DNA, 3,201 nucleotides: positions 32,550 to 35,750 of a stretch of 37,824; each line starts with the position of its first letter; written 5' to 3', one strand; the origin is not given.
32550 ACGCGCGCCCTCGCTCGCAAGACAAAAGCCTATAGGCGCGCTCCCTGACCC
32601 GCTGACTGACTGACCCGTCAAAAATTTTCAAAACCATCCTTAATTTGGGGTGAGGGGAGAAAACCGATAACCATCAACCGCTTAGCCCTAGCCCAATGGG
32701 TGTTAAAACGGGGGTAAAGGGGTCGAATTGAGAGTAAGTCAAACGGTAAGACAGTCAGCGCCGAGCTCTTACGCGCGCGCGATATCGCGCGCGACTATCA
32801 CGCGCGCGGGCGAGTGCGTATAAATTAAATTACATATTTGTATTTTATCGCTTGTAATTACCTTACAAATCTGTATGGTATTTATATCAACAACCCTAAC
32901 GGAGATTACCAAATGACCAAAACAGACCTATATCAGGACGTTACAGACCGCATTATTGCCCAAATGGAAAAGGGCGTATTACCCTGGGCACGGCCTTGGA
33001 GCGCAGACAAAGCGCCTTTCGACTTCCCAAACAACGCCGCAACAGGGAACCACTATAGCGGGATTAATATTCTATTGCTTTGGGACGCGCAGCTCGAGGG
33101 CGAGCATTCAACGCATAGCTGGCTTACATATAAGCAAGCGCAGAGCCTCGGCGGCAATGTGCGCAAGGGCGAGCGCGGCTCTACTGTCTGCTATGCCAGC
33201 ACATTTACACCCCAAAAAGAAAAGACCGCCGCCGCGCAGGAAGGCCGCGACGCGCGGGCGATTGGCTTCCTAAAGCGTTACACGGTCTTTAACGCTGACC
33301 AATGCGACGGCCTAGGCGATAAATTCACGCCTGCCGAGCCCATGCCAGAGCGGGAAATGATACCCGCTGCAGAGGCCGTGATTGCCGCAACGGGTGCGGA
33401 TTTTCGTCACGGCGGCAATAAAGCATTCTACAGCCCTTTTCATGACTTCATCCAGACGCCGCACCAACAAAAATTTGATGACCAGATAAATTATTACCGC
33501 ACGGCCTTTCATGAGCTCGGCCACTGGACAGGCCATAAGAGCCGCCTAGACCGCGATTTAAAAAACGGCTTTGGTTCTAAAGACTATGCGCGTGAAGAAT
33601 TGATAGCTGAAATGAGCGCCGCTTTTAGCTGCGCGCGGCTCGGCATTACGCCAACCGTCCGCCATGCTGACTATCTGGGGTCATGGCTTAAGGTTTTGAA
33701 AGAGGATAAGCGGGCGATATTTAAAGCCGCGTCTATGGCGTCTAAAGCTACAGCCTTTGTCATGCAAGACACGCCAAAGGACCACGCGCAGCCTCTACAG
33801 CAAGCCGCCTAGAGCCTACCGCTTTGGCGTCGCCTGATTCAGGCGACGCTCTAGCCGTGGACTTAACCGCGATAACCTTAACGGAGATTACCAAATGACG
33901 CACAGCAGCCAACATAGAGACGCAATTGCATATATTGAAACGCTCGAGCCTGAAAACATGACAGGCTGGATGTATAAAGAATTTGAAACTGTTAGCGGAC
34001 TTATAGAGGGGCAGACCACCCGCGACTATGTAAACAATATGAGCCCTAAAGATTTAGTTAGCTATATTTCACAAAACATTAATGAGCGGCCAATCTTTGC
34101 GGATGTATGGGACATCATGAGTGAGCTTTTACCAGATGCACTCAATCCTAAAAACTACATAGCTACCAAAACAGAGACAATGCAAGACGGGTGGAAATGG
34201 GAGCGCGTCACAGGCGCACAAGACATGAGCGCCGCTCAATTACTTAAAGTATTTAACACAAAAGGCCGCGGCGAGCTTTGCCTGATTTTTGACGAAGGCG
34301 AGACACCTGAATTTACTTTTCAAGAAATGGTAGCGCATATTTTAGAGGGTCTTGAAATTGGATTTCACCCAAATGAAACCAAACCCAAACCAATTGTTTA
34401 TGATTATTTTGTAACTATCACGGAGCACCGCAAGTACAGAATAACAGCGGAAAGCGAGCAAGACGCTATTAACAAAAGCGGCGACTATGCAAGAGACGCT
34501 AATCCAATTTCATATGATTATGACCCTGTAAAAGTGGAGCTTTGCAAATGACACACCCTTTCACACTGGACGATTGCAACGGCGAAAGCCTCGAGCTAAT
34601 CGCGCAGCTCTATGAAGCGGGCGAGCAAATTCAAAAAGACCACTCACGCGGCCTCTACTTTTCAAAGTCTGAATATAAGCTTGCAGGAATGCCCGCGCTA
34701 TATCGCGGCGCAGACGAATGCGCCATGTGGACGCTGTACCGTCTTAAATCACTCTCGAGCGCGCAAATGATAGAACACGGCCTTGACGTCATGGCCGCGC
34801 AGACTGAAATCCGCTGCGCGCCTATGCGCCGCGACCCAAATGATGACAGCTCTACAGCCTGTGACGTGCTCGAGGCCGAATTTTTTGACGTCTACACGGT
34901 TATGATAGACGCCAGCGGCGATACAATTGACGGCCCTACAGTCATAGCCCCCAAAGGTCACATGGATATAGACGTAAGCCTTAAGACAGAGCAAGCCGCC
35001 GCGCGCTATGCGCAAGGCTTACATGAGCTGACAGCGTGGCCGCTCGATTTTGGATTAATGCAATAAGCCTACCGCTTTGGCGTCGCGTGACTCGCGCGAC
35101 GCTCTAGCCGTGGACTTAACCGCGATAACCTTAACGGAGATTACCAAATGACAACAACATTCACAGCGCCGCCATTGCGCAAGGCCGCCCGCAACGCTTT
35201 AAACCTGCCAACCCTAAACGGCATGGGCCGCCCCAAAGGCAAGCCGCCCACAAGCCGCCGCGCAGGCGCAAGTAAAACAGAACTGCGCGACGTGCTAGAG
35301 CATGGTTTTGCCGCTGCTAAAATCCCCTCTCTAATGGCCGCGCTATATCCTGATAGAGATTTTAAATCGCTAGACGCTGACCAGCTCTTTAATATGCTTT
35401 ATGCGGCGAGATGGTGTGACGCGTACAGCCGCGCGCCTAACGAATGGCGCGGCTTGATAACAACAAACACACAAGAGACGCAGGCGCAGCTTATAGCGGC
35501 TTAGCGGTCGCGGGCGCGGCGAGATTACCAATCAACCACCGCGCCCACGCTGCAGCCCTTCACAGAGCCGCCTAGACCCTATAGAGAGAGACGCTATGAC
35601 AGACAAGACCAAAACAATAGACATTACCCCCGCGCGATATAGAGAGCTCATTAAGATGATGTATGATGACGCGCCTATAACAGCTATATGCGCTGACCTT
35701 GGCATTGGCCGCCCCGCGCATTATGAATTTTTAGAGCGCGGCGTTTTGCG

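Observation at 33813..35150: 85-bp near-identical intergenic cassettes bracket a two-gene module; their only differences preserve a hairpin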

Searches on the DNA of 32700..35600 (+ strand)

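Call 6: search_dna_similar(query=window:32700-35600:+, collection=phages, mode=distant, max_rows=30)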
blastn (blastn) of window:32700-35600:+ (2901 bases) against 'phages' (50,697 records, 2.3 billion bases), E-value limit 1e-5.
No match.

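Call 86: build_rna_model(alignment_id=A4, structure=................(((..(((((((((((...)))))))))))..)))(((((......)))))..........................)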
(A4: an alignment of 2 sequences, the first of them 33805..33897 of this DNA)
Model R1 built from alignment A4 (2 sequences, 93 columns); structure: as given.
model positions 93; base pairs 19; branch points 1; effective number of sequences 0.93; information 0.614 bits per position. Calibrated on 0.2 Mb of random sequence (short: E-values are rough).
structure used (alignment columns):
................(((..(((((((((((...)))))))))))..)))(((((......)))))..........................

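Call 87: search_with_rna_model(model_id=R1, sources=[window, L004, L005, L007, L009, L011, L012, L013, L014, L015, L016, L017, L018, L019, L020, L021, L022, L023, L024, L025, L026, L027, L028, L029, L030, L031, L032, L033, L034, L035, L036, L037, L038, L039, L040, L041, L042, L043, L044, L045, L046, L047, L048, L049, L050, L051, L052, L053, L054, L055, L056, L057, L058, L059, L060, L061, L062, L063, L064, L065, L066, L067, L068, L069, L070, L071, L072, L073, L074, L075, L076, L077, L078, L079, L080, L081, L082, L083, L084, L085, L086, L087, L088, L089, L090], max_evalue=5)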
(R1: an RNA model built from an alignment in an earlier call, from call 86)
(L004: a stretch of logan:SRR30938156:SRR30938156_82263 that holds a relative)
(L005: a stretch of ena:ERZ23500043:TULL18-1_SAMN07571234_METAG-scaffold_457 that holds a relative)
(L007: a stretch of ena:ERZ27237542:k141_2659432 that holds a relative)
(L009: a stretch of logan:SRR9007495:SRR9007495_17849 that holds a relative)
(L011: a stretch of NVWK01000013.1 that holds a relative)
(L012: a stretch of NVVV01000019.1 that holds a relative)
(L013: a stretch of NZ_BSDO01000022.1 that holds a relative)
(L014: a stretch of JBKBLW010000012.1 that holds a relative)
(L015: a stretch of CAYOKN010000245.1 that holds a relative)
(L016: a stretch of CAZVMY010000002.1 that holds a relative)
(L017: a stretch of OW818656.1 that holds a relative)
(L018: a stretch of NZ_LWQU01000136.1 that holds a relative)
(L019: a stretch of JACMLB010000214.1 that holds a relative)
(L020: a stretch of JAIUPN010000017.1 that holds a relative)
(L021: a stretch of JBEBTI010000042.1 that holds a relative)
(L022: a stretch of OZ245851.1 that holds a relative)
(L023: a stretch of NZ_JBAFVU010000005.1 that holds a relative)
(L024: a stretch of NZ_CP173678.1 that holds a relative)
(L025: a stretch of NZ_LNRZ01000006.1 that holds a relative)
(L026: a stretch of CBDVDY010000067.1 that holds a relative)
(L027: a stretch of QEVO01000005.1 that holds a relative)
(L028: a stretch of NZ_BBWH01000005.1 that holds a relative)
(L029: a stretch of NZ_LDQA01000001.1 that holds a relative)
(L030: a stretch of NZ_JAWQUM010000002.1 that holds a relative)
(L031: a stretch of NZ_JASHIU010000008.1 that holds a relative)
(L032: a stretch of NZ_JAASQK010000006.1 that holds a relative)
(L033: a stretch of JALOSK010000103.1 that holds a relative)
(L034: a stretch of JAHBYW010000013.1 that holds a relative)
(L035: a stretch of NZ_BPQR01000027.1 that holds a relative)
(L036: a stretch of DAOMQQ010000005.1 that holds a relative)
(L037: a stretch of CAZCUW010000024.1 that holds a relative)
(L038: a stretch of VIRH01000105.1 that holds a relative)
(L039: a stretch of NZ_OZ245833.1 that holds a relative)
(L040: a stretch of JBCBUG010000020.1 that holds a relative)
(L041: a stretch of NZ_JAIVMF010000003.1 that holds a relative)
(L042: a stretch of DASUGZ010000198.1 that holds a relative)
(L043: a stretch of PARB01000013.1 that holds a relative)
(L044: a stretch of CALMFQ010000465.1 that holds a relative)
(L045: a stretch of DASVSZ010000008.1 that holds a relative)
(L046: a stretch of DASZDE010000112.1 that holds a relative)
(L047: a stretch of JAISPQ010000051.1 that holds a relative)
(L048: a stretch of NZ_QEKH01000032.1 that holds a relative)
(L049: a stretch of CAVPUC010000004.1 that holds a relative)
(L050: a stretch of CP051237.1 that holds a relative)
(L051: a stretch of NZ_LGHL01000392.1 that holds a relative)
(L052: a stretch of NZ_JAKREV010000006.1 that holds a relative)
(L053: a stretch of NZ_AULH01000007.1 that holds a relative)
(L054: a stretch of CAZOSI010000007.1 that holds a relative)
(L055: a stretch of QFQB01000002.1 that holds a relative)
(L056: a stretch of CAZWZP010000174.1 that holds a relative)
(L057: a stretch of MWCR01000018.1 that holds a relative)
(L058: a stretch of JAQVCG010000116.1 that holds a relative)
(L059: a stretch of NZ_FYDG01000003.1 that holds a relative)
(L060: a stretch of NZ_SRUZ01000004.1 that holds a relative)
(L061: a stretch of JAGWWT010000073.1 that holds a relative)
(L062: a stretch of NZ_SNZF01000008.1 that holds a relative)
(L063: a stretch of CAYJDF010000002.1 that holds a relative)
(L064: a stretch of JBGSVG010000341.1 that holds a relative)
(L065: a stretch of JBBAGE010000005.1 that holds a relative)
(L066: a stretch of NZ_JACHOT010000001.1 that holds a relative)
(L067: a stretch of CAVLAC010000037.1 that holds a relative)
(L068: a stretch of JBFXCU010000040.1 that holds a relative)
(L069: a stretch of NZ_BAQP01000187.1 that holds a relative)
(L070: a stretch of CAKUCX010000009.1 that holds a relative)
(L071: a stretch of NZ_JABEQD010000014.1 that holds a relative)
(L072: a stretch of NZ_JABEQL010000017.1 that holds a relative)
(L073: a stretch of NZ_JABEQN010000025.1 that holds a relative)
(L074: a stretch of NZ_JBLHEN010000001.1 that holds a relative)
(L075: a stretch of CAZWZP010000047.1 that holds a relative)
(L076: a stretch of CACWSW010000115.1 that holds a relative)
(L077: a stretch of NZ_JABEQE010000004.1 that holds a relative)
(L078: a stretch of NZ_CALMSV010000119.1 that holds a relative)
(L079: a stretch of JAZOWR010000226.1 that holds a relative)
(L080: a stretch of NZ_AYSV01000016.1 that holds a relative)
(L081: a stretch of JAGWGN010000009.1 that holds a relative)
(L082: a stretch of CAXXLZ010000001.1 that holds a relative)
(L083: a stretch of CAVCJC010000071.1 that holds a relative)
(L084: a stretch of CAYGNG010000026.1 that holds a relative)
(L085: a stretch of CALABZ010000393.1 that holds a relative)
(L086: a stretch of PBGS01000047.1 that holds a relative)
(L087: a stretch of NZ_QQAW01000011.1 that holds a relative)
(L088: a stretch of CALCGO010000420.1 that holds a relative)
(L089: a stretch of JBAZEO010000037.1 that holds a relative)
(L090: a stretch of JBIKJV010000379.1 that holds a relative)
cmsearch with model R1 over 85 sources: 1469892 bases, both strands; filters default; matches with E-value up to 5: 7.
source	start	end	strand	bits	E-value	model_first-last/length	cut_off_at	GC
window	35058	35150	+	121.8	9.6e-36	1-93/93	no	0.54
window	33805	33897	+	121.3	1.4e-35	1-93/93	no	0.56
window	32816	32915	+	28.1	4.8e-05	1-93/93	no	0.28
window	35041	35125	-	27.4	8.3e-05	1-93/93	no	0.56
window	33821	33855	-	24.6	0.00065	17-51/93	no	0.63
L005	7228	7312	-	20.6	0.013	1-93/93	no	0.62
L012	7324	7408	-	20.6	0.013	1-93/93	no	0.62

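Call 88: search_with_rna_model(model_id=R1, sources=[L091, L092, L093, L094, L095, L096, L097, L098, L099, L100, L101, L102, L103, L104, L105, L106, L107, L108, L109, L110, L111, L112, L113, L114, L115, L116, L117, L118, L119, L120, L121, L122, L123, L124, L125, L126, L127, L128, L129, L130, L131, L132, L133, L134, L135, L136, L137, L138, L139, L140, L141, L142, L143, L144, L145, L146, L147, L148, L149, L150, L151, L152, L153, L154, L155, L156, L157, L158, L159, L160, L161, L162, L163, L164, L165, L166, L167, L168, L169, L170], max_evalue=5)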
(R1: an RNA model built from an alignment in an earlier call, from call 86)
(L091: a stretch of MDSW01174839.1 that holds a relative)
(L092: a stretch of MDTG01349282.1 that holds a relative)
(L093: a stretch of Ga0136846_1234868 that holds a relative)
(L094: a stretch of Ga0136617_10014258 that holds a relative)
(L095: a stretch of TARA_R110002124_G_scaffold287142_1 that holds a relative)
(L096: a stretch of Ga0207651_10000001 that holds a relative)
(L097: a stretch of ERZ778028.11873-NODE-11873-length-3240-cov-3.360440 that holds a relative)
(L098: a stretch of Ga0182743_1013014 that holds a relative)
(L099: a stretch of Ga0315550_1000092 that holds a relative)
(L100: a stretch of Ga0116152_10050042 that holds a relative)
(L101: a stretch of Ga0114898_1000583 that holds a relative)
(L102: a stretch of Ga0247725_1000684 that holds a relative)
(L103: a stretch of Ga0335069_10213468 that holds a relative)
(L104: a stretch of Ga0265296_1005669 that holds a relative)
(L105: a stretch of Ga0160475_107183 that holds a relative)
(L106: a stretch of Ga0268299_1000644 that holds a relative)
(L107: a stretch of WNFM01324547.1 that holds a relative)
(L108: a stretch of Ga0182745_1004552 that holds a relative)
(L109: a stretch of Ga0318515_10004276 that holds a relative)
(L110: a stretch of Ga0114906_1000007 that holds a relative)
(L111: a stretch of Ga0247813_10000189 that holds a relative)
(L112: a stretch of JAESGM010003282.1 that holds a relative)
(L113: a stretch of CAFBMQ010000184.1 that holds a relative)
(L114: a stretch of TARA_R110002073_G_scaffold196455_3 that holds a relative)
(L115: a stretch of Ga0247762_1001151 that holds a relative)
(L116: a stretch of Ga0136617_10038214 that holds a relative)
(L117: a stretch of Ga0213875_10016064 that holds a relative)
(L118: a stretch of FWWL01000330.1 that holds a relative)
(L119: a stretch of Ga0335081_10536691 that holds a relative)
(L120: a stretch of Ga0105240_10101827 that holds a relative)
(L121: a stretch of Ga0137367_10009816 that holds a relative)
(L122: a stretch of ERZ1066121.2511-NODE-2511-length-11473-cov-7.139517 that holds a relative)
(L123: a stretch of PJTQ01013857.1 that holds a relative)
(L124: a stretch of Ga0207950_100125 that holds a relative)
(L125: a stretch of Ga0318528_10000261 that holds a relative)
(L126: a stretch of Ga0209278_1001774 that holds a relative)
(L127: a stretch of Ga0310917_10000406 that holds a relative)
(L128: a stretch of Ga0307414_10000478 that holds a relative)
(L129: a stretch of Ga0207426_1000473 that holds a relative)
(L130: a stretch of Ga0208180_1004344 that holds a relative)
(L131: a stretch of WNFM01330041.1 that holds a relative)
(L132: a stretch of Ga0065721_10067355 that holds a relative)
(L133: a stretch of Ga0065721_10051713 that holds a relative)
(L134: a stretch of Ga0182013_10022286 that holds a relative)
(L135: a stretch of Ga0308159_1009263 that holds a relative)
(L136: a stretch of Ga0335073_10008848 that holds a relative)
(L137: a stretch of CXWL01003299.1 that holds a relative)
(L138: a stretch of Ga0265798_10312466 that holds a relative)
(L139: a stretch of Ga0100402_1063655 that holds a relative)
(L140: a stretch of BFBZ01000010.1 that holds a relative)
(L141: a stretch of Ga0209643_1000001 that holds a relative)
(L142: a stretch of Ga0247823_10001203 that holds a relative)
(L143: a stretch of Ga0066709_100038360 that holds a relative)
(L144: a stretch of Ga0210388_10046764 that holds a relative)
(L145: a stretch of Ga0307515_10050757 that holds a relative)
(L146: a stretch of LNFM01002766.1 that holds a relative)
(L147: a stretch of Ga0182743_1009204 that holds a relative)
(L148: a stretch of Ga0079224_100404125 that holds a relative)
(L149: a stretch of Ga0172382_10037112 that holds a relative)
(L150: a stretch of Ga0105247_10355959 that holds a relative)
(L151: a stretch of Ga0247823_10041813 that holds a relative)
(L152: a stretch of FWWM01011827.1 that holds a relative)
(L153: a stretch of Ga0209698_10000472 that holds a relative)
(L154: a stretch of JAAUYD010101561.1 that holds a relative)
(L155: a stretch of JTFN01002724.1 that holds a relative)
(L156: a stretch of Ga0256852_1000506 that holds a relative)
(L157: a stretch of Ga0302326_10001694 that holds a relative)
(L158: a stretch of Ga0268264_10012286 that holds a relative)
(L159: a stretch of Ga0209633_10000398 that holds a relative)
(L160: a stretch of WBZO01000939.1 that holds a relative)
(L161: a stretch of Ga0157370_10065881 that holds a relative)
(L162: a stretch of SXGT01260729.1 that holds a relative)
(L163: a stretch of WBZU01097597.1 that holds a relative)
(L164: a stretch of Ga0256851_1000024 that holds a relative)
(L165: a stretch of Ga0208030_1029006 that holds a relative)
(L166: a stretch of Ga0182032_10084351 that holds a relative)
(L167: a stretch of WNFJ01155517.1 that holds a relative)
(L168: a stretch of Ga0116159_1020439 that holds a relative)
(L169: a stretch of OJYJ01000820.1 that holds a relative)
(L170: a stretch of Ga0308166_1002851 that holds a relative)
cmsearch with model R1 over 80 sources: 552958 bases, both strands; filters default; matches with E-value up to 5: 7.
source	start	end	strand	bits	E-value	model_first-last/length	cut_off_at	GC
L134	867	1014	-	18.2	0.032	1-93/93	no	0.61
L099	7990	8072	+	17.9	0.041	1-93/93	no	0.64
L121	214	336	-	17.6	0.048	1-93/93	no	0.63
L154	12232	12341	+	16.9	0.082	1-93/93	no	0.65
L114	3520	3611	+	14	0.75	1-93/93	no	0.41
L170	1846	1893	-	12.8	1.8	1-93/93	no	0.33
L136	420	515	+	12.4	2.5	1-93/93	no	0.69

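Call 89: search_with_rna_model(model_id=R1, sources=[window, L005, L007, L026], max_evalue=10, show_alignments=8)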
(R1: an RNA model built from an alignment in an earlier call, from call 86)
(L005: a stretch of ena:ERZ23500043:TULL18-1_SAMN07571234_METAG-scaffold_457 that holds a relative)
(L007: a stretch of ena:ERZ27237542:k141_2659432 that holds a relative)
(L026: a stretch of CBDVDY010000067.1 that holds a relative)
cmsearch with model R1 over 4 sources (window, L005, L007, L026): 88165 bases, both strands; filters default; matches with E-value up to 10: 8.
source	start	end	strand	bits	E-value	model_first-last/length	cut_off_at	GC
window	35058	35150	+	121.8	5.7e-37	1-93/93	no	0.54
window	33805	33897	+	121.3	8.6e-37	1-93/93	no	0.56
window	32816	32915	+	28.1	2.9e-06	1-93/93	no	0.28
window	35041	35125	-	27.4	5e-06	1-93/93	no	0.56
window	33672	33872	-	26.6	8.9e-06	1-93/93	no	0.55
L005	7228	7312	-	20.6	0.0008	1-93/93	no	0.62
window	27710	27786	-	12.6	0.35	1-93/93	no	0.47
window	27915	27990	-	10.4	1.8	1-93/93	no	0.41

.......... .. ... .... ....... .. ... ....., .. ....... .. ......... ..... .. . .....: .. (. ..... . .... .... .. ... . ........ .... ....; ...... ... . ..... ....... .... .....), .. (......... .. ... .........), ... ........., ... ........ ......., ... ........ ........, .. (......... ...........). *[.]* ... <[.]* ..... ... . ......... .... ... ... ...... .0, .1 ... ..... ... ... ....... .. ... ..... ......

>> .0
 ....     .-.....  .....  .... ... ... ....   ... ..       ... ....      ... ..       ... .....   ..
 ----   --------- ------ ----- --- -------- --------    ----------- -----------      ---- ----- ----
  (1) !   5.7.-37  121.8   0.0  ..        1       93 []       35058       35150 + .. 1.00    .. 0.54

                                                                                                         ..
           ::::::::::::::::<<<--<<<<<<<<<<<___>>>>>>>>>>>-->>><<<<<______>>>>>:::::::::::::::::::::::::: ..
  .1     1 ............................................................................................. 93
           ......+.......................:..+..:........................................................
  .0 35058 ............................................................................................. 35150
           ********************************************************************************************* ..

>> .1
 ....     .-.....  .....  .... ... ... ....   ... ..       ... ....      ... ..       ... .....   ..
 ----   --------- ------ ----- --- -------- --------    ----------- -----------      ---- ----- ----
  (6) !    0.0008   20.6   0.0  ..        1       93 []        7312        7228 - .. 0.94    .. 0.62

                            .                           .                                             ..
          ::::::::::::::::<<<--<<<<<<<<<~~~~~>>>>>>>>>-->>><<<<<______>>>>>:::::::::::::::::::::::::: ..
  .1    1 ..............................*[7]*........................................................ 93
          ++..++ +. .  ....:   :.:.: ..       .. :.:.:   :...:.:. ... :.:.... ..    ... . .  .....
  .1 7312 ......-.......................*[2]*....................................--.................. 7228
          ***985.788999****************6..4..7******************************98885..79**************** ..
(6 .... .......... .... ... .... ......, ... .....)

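Call 94: search_rna_families(sources=[L124, L125, L127, L146, L026, L042, L007, L005, L165], threshold=gathering)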
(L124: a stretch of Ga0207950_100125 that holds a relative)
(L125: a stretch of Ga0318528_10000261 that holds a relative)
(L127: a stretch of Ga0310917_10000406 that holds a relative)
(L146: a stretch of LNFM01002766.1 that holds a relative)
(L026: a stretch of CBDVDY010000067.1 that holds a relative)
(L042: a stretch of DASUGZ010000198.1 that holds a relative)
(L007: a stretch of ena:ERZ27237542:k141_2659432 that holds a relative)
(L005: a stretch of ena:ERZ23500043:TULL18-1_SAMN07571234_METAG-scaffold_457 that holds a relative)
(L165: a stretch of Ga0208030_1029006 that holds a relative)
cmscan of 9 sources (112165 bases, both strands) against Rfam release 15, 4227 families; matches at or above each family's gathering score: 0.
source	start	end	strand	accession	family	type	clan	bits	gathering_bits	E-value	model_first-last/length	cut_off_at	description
